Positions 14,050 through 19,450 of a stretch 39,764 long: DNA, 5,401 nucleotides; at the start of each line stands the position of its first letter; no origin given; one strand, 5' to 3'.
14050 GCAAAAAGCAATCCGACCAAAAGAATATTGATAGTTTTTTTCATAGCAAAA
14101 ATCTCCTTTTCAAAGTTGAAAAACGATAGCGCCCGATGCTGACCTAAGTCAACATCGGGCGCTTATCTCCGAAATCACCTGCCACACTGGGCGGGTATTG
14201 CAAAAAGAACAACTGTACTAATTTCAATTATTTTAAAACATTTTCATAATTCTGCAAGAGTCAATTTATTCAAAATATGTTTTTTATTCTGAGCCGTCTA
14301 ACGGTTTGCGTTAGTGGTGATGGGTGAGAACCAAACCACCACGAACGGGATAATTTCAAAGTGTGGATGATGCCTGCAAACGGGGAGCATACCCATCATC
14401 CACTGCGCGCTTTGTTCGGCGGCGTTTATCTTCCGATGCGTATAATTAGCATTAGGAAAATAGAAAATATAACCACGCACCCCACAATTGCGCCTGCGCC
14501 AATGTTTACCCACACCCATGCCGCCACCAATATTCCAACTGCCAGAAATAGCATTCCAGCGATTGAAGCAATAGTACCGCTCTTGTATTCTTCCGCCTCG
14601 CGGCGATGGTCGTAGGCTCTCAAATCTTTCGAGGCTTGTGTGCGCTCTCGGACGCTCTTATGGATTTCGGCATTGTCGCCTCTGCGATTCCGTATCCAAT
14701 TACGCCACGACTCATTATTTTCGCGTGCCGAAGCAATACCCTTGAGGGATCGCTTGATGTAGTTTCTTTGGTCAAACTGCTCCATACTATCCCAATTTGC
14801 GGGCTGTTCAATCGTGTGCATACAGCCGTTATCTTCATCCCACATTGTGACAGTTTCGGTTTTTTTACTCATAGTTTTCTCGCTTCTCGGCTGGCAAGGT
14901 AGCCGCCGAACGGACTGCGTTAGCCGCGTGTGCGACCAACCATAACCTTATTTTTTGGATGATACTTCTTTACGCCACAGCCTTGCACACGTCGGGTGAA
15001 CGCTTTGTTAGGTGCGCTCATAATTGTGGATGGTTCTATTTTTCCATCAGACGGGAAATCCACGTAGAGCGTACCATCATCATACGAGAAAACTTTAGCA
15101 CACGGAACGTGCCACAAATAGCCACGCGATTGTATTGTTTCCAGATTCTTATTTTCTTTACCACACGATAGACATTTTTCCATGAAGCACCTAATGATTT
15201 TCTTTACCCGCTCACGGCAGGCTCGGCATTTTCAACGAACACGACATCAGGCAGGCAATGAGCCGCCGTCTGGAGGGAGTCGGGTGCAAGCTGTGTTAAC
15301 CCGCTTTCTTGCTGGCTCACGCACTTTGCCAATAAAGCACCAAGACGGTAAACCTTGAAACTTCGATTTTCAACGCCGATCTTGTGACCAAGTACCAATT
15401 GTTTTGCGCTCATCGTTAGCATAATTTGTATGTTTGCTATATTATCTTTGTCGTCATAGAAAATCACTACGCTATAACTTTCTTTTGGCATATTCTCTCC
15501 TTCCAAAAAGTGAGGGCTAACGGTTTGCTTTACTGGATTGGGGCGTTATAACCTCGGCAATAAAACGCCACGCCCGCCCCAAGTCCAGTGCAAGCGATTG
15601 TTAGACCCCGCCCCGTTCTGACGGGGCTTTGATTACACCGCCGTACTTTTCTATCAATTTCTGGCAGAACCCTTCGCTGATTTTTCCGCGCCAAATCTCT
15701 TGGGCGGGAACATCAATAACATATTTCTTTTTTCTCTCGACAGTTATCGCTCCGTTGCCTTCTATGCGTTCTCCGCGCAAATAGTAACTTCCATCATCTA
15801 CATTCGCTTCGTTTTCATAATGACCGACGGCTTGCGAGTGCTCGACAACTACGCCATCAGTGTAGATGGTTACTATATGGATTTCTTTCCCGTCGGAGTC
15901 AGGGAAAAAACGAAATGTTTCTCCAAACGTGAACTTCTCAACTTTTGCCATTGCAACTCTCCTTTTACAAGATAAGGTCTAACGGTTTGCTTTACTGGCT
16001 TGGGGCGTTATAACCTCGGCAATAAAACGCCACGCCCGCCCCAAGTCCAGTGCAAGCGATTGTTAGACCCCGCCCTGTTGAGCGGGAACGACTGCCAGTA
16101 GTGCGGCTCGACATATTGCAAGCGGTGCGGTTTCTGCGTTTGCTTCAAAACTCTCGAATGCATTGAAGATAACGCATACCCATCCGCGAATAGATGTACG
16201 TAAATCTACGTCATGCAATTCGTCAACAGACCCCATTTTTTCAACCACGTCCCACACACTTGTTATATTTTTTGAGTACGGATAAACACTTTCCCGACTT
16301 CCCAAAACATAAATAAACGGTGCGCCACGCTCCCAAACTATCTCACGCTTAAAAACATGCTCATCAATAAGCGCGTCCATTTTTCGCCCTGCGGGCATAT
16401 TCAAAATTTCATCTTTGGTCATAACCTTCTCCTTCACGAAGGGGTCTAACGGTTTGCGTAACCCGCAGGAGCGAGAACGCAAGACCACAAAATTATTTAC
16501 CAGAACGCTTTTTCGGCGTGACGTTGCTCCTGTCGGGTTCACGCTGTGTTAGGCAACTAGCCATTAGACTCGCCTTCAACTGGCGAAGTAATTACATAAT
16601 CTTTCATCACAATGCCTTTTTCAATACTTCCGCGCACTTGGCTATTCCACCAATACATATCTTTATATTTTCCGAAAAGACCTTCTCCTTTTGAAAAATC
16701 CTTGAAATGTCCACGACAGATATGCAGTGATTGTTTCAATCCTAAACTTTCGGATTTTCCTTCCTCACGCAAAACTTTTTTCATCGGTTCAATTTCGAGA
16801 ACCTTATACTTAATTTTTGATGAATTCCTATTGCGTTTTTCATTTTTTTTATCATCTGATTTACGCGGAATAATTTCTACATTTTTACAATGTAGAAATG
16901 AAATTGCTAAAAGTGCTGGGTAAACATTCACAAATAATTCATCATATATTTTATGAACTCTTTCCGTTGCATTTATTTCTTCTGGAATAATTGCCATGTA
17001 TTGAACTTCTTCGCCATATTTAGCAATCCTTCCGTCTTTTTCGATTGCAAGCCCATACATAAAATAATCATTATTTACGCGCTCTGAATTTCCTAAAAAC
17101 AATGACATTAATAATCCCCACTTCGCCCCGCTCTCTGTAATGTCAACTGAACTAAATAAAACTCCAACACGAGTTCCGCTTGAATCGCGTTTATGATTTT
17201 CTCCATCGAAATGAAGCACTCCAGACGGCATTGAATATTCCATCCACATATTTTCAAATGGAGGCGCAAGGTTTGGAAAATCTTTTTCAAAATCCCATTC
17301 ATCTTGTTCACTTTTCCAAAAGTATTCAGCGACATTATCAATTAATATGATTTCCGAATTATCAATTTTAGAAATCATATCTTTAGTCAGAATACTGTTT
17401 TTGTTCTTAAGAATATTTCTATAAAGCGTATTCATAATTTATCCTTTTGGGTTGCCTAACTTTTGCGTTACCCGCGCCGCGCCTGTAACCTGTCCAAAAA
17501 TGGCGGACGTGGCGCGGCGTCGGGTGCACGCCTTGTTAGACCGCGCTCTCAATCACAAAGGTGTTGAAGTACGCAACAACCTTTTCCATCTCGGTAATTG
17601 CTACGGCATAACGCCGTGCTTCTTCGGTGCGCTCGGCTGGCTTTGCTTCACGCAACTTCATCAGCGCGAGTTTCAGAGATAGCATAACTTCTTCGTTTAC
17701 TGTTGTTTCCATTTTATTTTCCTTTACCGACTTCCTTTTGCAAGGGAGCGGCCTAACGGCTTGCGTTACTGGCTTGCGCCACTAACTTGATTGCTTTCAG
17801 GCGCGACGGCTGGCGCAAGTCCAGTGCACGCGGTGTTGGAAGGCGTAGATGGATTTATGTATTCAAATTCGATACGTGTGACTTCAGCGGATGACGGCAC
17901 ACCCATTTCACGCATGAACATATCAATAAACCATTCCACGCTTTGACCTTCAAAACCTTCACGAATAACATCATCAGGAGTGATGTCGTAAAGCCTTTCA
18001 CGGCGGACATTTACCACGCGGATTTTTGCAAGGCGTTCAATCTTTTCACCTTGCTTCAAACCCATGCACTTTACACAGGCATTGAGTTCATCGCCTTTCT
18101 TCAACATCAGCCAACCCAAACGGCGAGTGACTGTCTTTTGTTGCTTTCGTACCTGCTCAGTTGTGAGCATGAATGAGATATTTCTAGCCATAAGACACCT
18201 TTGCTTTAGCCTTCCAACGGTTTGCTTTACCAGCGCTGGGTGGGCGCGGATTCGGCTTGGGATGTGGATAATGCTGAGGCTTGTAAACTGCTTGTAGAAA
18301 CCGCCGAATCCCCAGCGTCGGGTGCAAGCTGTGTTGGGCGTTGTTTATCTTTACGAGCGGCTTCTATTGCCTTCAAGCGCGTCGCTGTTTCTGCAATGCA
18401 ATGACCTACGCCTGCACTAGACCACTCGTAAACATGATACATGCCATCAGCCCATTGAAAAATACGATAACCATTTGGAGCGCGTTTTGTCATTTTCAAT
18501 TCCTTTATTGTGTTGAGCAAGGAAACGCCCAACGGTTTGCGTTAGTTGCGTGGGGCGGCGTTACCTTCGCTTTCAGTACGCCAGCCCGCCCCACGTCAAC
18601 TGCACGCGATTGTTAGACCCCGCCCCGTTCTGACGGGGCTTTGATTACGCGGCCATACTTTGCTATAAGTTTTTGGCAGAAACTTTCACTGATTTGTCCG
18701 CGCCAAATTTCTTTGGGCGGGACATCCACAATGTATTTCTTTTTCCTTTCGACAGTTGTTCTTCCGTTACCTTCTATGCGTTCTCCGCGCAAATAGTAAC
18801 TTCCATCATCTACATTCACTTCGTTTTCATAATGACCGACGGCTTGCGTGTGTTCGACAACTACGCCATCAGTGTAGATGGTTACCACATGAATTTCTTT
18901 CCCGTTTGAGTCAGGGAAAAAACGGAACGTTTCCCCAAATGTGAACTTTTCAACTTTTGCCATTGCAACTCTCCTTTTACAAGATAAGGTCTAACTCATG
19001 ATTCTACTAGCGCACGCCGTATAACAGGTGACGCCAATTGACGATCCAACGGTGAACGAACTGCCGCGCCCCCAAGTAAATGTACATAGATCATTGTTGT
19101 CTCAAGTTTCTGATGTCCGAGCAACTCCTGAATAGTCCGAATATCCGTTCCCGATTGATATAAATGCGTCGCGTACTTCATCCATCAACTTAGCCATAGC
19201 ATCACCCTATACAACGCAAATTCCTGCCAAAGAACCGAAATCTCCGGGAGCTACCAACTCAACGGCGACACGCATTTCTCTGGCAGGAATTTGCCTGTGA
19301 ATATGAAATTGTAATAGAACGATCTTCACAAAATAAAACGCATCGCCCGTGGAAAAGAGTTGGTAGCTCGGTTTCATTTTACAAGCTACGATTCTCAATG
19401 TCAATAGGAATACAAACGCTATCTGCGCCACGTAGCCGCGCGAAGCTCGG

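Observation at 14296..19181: Integron-type cassette array (10 cassettes, 10 attC-like sites, intI remnant) inside a tailed-phage genome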

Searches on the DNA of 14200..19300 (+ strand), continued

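Call 64: search_with_rna_model(model_id=R1, sources=[L080, L085, L096, L099, L127, L072, L018], filters=off, max_evalue=0.1)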
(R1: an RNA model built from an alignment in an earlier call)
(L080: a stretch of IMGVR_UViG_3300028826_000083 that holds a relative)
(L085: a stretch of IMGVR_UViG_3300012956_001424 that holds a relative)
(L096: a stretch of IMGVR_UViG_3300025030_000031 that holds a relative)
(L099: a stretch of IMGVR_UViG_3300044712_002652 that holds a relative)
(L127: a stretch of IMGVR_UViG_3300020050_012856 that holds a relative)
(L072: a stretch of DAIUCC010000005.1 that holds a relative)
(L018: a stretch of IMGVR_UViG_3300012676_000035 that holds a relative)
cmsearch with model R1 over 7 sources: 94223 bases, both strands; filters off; matches with E-value up to 0.1: 25.
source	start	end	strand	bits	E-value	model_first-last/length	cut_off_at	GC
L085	3164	3254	-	79.5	4.7e-19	1-109/109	no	0.6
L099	11355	11445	-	72.5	3.7e-17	1-109/109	no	0.59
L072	5828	5917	+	71.2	8e-17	1-109/109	no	0.62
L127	10296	10389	-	66.1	2e-15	1-109/109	no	0.51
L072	6070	6159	+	64.3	6.1e-15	1-109/109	no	0.62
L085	3551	3678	-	63.6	9.6e-15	1-109/109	no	0.54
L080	11618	11714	-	59.6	1.1e-13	1-109/109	no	0.58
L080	12356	12480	-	58.5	2.3e-13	1-109/109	no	0.54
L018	306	397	-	56.6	7.2e-13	1-109/109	no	0.57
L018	840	962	-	56.3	8.9e-13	1-109/109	no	0.54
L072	6775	6902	+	54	3.7e-12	1-109/109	no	0.59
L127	9796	9923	-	53.7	4.4e-12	1-109/109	no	0.54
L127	10596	10721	-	53.2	6.2e-12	1-109/109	no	0.6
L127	8561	8690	-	52.9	7.3e-12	1-109/109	no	0.58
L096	11580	11705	-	52.5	9.7e-12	1-109/109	no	0.56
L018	610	701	-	47.8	1.8e-10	1-109/109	no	0.55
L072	5485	5612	+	42.5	4.9e-09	1-109/109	no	0.54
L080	12626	12716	-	42.2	5.9e-09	1-109/109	no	0.51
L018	2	74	-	40.6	1.6e-08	11-101/109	no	0.53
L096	11878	11990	-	31.7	4e-06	1-109/109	no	0.53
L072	6070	6159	-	22.4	0.0013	1-109/109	no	0.62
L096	11238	11377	-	19.9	0.0062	1-109/109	no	0.6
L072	6409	6558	+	17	0.038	1-109/109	no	0.58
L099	11355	11445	+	15.5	0.097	1-109/109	no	0.59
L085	3164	3254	+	15.5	0.098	1-109/109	no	0.6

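Call 83: search_with_rna_model(model_id=R1, sources=[L175, L176, L164, L165, L166, L167, L168, L169, L170, L172, L173, L174], filters=off, max_evalue=0.01)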
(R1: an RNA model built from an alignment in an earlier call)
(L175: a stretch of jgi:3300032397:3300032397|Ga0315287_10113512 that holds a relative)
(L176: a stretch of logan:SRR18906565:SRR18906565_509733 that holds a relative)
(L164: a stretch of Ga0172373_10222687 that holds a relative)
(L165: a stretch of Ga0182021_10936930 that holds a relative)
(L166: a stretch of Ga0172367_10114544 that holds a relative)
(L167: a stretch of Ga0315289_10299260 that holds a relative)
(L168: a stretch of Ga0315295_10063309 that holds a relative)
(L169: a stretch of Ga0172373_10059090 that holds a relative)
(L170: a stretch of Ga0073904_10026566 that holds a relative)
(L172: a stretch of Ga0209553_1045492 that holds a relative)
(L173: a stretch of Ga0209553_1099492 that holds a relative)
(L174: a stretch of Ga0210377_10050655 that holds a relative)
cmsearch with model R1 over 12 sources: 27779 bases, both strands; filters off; matches with E-value up to 0.01: 18.
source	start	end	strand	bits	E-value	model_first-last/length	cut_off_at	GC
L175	2653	2763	-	88.2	5.9e-22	1-109/109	no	0.52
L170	3707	3816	-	78.1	3.2e-19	1-109/109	no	0.55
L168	2990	3082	-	77.8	4e-19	1-109/109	no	0.52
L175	1664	1753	-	69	9.7e-17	1-109/109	no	0.59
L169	110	199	+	65.1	1.1e-15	1-109/109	no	0.57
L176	2111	2240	-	62.1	6.8e-15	1-109/109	no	0.56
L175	1070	1164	-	61.4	1.1e-14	1-109/109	no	0.48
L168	3294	3425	-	59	4.8e-14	1-109/109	no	0.53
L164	410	499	-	55.1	5.5e-13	1-109/109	no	0.62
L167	1018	1147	-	52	3.7e-12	1-109/109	no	0.62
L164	1059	1181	-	43.6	7e-10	1-109/109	no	0.54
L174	2187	2311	-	43.1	9.6e-10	1-109/109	no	0.58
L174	2527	2656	-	41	3.6e-09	1-109/109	no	0.54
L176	2417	2541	-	38.4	1.8e-08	1-109/109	no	0.53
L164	767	893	-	31.8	1.1e-06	1-109/109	no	0.59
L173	262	331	+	23.6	0.00019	1-109/109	no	0.53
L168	2990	3082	+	23.1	0.00024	1-109/109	no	0.52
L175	2653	2763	+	18.8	0.0036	1-109/109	no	0.52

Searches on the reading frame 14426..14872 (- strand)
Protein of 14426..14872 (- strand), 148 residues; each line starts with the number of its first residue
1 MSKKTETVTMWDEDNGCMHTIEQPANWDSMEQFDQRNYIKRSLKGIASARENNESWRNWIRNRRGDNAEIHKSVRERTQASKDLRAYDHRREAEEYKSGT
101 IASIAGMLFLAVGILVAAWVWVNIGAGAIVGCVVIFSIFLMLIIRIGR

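Call 4: search_protein_families(library=pfam, proteins=[window:14426-14872:-], max_evalue=0.01)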
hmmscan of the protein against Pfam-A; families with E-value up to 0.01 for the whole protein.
window:14426-14872:- (148 aa): 1 family
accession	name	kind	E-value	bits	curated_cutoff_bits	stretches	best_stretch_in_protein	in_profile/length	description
PF09925.14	DUF2157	-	0.0054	16.9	32.4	1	79-143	13-80/146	Predicted membrane protein (DUF2157)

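Call 9: search_protein_families(library=ncbifam, proteins=[window:14426-14872:-], max_evalue=0.01)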
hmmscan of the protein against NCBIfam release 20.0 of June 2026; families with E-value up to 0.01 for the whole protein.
window:14426-14872:- (148 aa): 0 families

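Call 37: search_protein_families(library=phrogs, proteins=[window:14426-14872:-], max_evalue=0.01)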
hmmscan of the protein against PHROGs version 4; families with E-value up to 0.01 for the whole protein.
window:14426-14872:- (148 aa): 0 families

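Call 38: search_protein_families(library=padloc, proteins=[window:14426-14872:-], max_evalue=0.01)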
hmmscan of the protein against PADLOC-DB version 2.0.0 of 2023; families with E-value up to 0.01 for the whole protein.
window:14426-14872:- (148 aa): 0 families

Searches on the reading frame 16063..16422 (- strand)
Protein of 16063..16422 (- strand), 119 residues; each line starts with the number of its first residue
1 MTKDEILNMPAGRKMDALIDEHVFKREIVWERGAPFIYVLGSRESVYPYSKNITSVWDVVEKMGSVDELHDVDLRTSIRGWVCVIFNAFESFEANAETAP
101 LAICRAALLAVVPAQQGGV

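Call 4: search_protein_families(library=pfam, proteins=[window:16063-16422:-], max_evalue=0.01)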
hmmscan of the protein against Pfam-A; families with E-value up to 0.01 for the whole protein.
window:16063-16422:- (119 aa): 1 family
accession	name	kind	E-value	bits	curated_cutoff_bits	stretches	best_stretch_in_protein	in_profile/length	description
PF18066.6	Phage_ABA_S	-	1.6e-11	45.1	27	1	41-108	24-89/89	Phage ABA sandwich domain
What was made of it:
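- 15983..16449 (-): Cassette 6 (467 bp): ORF 16063-16422 (119 aa, Phage_ABA_S domain) and attC e 15977-16068. Call 4.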

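Call 37: search_protein_families(library=phrogs, proteins=[window:16063-16422:-], max_evalue=0.01)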
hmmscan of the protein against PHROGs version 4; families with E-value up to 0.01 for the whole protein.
window:16063-16422:- (119 aa): 1 family
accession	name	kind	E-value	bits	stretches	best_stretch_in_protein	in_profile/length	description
phrog_8017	-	unknown function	1.1e-08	36.1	1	33-111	31-105/111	-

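Call 38: search_protein_families(library=padloc, proteins=[window:16063-16422:-], max_evalue=0.01)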
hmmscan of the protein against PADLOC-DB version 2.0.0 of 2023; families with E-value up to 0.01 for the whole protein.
window:16063-16422:- (119 aa): 0 families
